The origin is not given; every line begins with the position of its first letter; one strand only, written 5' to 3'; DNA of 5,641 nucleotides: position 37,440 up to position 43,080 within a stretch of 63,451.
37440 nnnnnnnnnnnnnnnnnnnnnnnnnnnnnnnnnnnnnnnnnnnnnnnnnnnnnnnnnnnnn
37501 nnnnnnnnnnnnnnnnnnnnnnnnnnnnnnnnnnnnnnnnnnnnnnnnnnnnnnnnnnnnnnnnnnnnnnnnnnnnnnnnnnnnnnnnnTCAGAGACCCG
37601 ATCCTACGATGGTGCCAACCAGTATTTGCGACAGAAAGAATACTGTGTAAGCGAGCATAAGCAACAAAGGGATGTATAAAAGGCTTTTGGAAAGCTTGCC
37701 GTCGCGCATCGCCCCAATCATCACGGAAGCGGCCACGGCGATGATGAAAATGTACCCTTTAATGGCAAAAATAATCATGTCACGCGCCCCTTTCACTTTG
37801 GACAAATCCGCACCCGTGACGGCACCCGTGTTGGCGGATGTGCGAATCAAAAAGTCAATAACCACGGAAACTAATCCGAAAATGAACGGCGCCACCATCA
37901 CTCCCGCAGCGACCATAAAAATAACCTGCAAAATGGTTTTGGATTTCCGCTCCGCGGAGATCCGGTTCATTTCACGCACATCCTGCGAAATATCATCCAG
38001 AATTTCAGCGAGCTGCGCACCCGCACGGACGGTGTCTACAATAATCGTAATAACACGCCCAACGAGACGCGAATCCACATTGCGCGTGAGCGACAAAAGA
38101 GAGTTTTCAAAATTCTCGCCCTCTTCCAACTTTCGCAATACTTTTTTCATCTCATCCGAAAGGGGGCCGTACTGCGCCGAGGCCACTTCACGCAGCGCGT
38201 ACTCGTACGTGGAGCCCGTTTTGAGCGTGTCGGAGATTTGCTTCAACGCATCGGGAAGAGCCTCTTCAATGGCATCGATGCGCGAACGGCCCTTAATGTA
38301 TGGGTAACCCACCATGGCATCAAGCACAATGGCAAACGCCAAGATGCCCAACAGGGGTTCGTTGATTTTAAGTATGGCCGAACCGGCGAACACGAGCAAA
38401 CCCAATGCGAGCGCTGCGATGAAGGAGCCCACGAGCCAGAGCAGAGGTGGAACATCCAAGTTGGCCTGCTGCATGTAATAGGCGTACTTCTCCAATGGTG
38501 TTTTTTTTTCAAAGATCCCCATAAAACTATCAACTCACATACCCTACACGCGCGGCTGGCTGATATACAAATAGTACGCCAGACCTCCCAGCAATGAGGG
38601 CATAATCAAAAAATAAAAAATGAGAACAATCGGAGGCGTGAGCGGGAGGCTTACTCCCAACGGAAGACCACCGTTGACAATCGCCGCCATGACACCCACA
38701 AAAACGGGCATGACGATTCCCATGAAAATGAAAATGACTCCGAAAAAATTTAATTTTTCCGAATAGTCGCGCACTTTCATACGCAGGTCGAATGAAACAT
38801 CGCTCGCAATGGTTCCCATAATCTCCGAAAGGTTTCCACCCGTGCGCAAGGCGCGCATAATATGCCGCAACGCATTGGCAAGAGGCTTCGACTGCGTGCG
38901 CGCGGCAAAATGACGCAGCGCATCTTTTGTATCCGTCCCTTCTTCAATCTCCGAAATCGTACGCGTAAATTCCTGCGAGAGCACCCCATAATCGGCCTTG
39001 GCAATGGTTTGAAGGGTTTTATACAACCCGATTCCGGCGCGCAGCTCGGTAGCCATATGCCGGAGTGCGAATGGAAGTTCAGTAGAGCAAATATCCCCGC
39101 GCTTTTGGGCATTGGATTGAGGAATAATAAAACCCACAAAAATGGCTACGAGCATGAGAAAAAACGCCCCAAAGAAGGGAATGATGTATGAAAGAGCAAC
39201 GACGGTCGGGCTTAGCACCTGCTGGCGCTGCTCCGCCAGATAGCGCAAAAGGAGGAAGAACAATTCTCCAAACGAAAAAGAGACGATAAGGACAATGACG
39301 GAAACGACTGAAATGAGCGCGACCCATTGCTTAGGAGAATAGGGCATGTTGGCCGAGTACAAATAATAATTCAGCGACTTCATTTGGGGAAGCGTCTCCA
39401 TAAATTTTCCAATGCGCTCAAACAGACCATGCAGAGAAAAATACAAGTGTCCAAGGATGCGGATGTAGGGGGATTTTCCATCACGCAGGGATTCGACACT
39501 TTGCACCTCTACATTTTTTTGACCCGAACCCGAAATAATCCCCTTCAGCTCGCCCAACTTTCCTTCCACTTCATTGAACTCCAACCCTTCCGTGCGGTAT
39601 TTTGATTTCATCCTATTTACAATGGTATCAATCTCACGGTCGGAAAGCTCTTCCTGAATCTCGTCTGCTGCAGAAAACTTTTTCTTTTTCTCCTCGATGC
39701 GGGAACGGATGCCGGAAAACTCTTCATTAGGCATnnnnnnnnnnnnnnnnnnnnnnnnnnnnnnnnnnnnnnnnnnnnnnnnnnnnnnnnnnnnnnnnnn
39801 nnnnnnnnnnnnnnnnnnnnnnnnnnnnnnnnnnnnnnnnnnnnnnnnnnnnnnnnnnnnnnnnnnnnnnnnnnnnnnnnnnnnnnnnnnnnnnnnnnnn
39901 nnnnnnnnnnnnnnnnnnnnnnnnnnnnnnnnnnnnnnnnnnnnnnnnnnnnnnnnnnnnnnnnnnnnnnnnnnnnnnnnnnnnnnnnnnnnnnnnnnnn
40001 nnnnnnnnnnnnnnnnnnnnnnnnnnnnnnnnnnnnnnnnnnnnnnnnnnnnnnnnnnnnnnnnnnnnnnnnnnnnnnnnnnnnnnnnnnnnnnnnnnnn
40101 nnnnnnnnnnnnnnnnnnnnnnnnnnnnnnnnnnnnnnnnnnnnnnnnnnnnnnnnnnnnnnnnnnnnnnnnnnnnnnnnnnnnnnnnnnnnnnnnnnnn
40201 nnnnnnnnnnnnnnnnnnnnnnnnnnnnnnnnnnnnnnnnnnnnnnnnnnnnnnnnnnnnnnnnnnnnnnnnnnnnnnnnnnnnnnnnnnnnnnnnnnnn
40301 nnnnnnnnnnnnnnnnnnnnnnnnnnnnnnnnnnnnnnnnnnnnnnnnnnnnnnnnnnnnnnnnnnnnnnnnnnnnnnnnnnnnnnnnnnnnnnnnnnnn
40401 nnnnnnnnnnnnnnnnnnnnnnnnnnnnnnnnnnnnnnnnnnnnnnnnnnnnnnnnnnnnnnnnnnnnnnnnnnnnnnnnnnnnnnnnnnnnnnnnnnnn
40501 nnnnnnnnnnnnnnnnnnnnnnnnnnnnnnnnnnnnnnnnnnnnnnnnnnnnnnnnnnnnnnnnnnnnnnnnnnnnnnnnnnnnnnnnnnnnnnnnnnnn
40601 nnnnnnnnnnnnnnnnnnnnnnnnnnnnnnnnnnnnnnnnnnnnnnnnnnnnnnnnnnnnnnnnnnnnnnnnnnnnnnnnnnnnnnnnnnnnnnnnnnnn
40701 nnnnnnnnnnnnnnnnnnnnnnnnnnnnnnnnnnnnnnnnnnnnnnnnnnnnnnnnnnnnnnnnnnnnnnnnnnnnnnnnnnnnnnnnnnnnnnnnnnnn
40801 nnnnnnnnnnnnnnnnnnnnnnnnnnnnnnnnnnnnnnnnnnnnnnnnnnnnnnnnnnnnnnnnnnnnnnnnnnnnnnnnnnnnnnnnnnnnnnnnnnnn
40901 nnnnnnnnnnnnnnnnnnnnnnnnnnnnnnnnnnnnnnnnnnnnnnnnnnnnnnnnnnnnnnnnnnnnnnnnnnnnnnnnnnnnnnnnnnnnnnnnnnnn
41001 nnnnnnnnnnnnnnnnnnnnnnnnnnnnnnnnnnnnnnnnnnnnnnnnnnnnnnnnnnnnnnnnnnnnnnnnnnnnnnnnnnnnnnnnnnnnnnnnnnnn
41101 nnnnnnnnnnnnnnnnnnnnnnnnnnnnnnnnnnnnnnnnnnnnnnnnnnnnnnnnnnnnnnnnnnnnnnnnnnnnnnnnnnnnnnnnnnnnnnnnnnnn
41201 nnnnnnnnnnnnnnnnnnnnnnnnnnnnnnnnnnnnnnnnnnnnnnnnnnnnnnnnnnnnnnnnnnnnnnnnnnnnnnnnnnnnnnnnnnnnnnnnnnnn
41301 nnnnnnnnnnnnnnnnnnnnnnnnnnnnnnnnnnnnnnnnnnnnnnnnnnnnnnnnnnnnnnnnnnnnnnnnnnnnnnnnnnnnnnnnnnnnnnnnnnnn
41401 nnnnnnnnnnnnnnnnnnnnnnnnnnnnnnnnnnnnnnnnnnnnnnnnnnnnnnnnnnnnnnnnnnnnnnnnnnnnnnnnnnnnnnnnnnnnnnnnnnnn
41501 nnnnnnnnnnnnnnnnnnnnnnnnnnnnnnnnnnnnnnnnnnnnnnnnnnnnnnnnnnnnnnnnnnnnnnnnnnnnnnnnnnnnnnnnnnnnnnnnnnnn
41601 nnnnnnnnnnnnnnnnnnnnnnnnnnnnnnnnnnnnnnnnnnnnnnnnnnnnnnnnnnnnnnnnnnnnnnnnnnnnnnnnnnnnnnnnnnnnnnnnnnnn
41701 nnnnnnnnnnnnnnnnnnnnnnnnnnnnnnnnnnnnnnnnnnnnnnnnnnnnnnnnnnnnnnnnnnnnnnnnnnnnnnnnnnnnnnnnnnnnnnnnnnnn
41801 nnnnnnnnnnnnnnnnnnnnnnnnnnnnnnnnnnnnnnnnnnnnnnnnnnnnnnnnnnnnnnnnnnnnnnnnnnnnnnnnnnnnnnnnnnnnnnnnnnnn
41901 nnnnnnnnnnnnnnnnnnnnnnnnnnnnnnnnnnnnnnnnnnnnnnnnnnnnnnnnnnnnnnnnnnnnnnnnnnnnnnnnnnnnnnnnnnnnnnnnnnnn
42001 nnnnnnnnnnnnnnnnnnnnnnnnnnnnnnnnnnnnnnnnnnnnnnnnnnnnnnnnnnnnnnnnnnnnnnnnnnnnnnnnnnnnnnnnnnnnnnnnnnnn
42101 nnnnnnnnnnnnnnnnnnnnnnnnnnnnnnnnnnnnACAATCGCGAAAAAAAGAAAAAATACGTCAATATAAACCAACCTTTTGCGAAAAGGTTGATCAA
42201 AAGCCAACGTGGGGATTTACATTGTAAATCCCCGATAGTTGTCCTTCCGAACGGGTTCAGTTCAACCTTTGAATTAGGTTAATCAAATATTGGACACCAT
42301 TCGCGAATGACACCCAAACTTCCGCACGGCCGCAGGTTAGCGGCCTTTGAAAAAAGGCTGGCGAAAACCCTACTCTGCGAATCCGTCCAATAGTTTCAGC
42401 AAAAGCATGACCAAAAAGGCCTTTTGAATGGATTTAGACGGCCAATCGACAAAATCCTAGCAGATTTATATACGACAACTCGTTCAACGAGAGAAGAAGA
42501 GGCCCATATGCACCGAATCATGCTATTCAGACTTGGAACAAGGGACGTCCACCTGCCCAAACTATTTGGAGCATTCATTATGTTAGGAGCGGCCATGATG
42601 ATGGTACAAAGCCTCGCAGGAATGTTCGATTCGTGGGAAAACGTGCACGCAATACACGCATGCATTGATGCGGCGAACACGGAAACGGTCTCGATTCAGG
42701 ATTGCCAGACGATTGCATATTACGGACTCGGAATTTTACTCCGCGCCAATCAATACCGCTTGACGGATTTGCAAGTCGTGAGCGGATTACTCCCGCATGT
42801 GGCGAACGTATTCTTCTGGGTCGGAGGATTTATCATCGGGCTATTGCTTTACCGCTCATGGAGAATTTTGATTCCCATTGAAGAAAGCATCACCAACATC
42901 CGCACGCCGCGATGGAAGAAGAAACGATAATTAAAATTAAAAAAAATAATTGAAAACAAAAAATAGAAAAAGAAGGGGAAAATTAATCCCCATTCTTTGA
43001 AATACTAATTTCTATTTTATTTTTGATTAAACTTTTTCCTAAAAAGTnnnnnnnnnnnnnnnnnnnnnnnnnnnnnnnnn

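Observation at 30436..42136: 17-gene Epd/Tad-like type IV filament super-locus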

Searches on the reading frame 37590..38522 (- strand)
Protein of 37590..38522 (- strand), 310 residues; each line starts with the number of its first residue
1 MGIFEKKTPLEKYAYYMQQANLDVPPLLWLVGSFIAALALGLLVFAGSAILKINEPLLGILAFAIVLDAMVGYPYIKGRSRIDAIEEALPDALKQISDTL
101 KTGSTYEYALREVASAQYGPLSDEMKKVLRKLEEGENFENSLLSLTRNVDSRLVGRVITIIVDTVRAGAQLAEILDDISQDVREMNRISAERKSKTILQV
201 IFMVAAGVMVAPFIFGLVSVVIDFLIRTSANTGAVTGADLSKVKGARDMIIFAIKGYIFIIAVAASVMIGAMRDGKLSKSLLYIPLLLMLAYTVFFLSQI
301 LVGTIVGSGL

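Call 3: search_protein_families(library=pfam, max_evalue=0.01, proteins=[window:37590-38522:-])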
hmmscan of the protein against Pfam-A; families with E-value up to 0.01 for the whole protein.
window:37590-38522:- (310 aa): 1 family
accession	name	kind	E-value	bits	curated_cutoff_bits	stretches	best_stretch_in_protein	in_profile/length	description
PF00482.28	T2SSF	-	3.8e-17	62.9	25.2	1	93-216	2-121/125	Type II secretion system (T2SS), protein F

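Call 16: find_related_loci(query=A1, collection=genome_contigs, flank=10000)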
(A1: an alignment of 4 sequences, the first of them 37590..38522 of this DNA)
Query A1 (310 aa) in genome_contigs; peptide patterns used: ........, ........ (x = any residue, [..] = any of these).
153 stretches matched a pattern; 89 encode a relative of the query (tblastn E <= 1e-3); the best 80 are kept; 80 distinct loci.
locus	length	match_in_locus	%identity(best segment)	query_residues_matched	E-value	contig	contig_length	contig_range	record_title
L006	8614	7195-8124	92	1-310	0e+0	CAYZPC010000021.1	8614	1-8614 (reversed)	MAG TPA_asm: uncultured archaeon isolate SRP278252_co2_776 genome assembly, contig: NODE_17394_length_8614_cov_6.045683,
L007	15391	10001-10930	86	1-310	3e-170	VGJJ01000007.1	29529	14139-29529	MAG: Candidatus Iainarchaeum archaeon isolate M_DeepCast_50m_m2_156 M_DeepCast_50m_m2_156_Ga0194121_10002447, whole geno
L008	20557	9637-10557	75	1-307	3e-157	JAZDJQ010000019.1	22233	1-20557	MAG: Candidatus Iainarchaeum archaeon isolate MEGAHIT-group-0.495 k141_2064072, whole genome shotgun sequence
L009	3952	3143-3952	87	1-270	1e-160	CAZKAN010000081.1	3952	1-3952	MAG TPA_asm: uncultured archaeon isolate SRP342105_co2_386 genome assembly, contig: NODE_28918_length_3952_cov_4.584039,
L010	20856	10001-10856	89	1-310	2e-153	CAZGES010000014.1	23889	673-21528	MAG TPA_asm: uncultured archaeon isolate SRP292972_co3_112 genome assembly, contig: NODE_1209_length_23889_cov_5.146429,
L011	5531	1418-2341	75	1-308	1e-152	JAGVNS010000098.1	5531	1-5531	MAG: Thaumarchaeota archaeon isolate DeMMO3_24 c_000000004542, whole genome shotgun sequence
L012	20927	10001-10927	77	1-309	7e-150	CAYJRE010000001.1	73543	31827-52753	MAG TPA_asm: uncultured archaeon isolate ERP125453_co1_164 genome assembly, contig: NODE_202_length_73543_cov_17.272235,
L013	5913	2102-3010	73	4-306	4e-147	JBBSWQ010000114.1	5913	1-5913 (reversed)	MAG: archaeon isolate H51-bin154_1 H51_bin154_1_000000000114, whole genome shotgun sequence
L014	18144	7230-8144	73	2-306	2e-147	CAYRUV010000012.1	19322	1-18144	MAG TPA_asm: uncultured archaeon isolate SRP278252_co2_866 genome assembly, contig: NODE_5777_length_19322_cov_7.975243,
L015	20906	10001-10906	64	7-308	3e-129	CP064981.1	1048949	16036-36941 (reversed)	MAG: Candidatus Iainarchaeum archaeon isolate Fred_18-Q3-R57-64_BAT3C.431 chromosome, complete genome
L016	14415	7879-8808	74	1-310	6e-151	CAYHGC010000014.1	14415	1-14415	MAG TPA_asm: uncultured archaeon isolate ERP119705_co12_117 genome assembly, contig: NODE_4949_length_14415_cov_5.265111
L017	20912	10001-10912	63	5-308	3e-127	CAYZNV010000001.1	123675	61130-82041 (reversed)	MAG TPA_asm: uncultured archaeon isolate SRP278252_co2_833 genome assembly, contig: NODE_191_length_123675_cov_5.983126,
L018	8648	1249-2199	50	1-299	9e-99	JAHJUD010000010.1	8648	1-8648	MAG: Candidatus Micrarchaeota archaeon isolate OS_PC_MetaG.mb.82 OS_PC_MetaG.mb.82_k141_32049, whole genome shotgun sequ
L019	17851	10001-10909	51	6-307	3e-97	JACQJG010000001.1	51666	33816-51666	MAG: Candidatus Iainarchaeum archaeon isolate NC_groundwater_1145_Ag_S-0.1um_48_87 S_p1_S3_coassembly_k141_76649, whole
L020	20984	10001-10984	48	1-309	1e-96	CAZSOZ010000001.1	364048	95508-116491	MAG TPA_asm: uncultured archaeon isolate SRP141376_co4_183 genome assembly, contig: NODE_7_length_364048_cov_12.630847,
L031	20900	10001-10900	49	3-307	3e-91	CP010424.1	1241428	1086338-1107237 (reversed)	MAG: archaeon GW2011_AR10 chromosome, complete genome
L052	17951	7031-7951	48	5-310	9e-87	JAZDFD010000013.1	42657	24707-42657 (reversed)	MAG: Candidatus Iainarchaeum archaeon isolate MEGAHIT-group-0.184 k141_7787563, whole genome shotgun sequence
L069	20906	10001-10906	49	10-306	2e-80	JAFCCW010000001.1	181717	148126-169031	MAG: Candidatus Iainarchaeum archaeon isolate Meg19_1012_Bin_161 Meg19_1012_Bin_161_scaffold_47, whole genome shotgun se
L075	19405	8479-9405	45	1-309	5e-79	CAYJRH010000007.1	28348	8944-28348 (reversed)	MAG TPA_asm: uncultured archaeon isolate ERP125453_co1_38 genome assembly, contig: NODE_1422_length_28348_cov_29.666596,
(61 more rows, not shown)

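Call 18: search_protein_families(library=ncbifam, max_evalue=0.01, proteins=[window:37590-38522:-])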
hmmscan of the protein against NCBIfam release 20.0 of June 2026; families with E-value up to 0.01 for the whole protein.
window:37590-38522:- (310 aa): 3 families
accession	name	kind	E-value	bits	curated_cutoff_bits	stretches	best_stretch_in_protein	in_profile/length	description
NF004705.1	PRK06041.1-3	equivalog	5.1e-20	71.9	400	1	33-306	192-462/465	archaellar assembly protein ArlJ/FlaJ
NF046075.1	UpsF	equivalog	8.3e-12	44.6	400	1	45-290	271-478/484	membrane pilin protein UpsF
NF004704.2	PRK06041.1-2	equivalog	1.1e-10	40.9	550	1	33-306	273-554/555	archaellar assembly protein ArlJ/FlaJ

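Call 51: search_protein_families(library=pfam, max_evalue=1, proteins=[L052:10880-11236:+, L031:14295-14681:+, L069:13652-14011:+, L075:15050-15406:+])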
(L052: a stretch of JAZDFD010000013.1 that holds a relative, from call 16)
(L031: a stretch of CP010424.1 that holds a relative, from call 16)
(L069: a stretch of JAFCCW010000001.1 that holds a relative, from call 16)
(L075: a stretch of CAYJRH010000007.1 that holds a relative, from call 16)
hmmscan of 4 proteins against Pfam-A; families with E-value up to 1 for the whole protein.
L052:10880-11236:+ (118 aa): 3 families
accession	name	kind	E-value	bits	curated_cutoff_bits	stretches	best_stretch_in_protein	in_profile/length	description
PF01336.31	tRNA_anti-codon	-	2.5e-08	34.2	27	1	48-115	1-72/75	OB-fold nucleic acid binding domain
PF12869.13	tRNA_anti-like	-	0.032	14.2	23.5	1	44-105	69-136/146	tRNA_anti-like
PF13567.11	DUF4131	-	0.16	12.1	31.6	1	10-56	29-75/165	Domain of unknown function (DUF4131)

L031:14295-14681:+ (128 aa): 2 families
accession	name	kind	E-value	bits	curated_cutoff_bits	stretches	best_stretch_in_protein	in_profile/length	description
PF01336.31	tRNA_anti-codon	-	3.1e-09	37.1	27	1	57-125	1-73/75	OB-fold nucleic acid binding domain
PF20289.3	MComp1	-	0.022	15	27.3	0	41-101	13-65/99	ABC-three component (ABC-3C) system Middle Component 1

L069:13652-14011:+ (119 aa): 1 family
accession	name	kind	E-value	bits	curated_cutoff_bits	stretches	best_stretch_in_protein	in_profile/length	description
PF01336.31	tRNA_anti-codon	-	5.7e-06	26.6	27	1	60-117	14-74/75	OB-fold nucleic acid binding domain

L075:15050-15406:+ (118 aa): 2 families
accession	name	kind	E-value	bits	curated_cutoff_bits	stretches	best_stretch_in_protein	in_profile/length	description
PF01336.31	tRNA_anti-codon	-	5.8e-11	42.6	27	1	47-115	1-73/75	OB-fold nucleic acid binding domain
PF13742.12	tRNA_anti_2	-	1.7e-08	35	27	1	39-114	14-94/95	OB-fold nucleic acid binding domain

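Call 76: search_solved_structures(query=window:37590-38522:-, max_evalue=0.1)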
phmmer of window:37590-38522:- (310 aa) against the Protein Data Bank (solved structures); distinct sequences matched with E-value up to 0.1: 0.

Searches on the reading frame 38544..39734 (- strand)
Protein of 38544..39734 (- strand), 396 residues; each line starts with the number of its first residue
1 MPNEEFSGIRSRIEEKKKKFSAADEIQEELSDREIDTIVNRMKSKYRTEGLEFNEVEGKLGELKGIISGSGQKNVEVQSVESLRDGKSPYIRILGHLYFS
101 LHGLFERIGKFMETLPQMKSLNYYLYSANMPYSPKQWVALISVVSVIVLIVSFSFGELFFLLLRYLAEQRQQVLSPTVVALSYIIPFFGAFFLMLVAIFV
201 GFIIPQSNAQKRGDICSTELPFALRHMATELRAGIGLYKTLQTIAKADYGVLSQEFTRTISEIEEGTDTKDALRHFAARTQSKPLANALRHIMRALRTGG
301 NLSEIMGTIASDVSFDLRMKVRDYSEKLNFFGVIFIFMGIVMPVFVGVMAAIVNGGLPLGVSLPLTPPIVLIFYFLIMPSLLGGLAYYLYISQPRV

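Call 3: search_protein_families(library=pfam, max_evalue=0.01, proteins=[window:38544-39734:-])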
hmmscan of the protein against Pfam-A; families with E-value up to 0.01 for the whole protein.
window:38544-39734:- (396 aa): 1 family
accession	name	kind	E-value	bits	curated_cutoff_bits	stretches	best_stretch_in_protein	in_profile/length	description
PF00482.28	T2SSF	-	5.4e-20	72.1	25.2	1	223-349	1-124/125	Type II secretion system (T2SS), protein F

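Call 8: find_encoding_contigs(protein=window:38544-39734:-, flank=10000, max_places=6)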
Protein window:38544-39734:- (396 aa): 1 contig read that carries it; 1 place shown.
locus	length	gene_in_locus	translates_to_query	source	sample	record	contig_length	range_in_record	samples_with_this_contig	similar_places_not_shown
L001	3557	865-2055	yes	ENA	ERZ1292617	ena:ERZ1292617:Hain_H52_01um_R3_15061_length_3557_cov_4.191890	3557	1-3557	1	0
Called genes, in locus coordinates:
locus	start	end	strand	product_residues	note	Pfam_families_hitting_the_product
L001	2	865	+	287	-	?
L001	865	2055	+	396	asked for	PF00482:T2SSF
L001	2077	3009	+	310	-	PF00482:T2SSF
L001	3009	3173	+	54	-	-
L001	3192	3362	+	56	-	PF04021:Class_IIIsignal (weak)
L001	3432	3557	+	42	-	?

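Call 18: search_protein_families(library=ncbifam, max_evalue=0.01, proteins=[window:38544-39734:-])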
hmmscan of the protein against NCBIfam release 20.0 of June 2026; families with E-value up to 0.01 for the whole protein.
window:38544-39734:- (396 aa): 4 families
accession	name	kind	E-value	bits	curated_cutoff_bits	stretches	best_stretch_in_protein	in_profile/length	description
NF046075.1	UpsF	equivalog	8.3e-08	31.4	400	1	159-372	55-245/484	membrane pilin protein UpsF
NF004705.1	PRK06041.1-3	equivalog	9.7e-08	31.4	400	1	225-353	252-379/465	archaellar assembly protein ArlJ/FlaJ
NF053673.1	bindosome_BasF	exception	2e-06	26.7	1300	1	174-366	156-350/656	bindosome assembly system membrane anchoring protein BasF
NF004704.2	PRK06041.1-2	equivalog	0.00014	20.7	550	1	190-313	49-174/555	archaellar assembly protein ArlJ/FlaJ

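Call 75: search_solved_structures(query=window:38544-39734:-, max_evalue=0.1)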
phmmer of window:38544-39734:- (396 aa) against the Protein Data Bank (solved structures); distinct sequences matched with E-value up to 0.1: 0.

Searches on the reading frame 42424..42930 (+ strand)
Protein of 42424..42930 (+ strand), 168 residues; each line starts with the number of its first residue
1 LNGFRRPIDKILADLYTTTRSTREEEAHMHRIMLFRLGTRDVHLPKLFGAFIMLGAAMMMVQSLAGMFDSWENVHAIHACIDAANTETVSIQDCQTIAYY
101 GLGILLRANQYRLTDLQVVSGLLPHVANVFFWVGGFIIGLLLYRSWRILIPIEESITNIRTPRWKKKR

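Call 51: search_protein_families(library=pfam, max_evalue=1, proteins=[window:42424-42930:+])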
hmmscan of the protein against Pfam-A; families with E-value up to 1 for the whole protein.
window:42424-42930:+ (168 aa): 1 family
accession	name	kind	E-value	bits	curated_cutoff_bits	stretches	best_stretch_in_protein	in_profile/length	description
PF14329.11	DUF4386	-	0.15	12.4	27.6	0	32-67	144-179/210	Domain of unknown function (DUF4386)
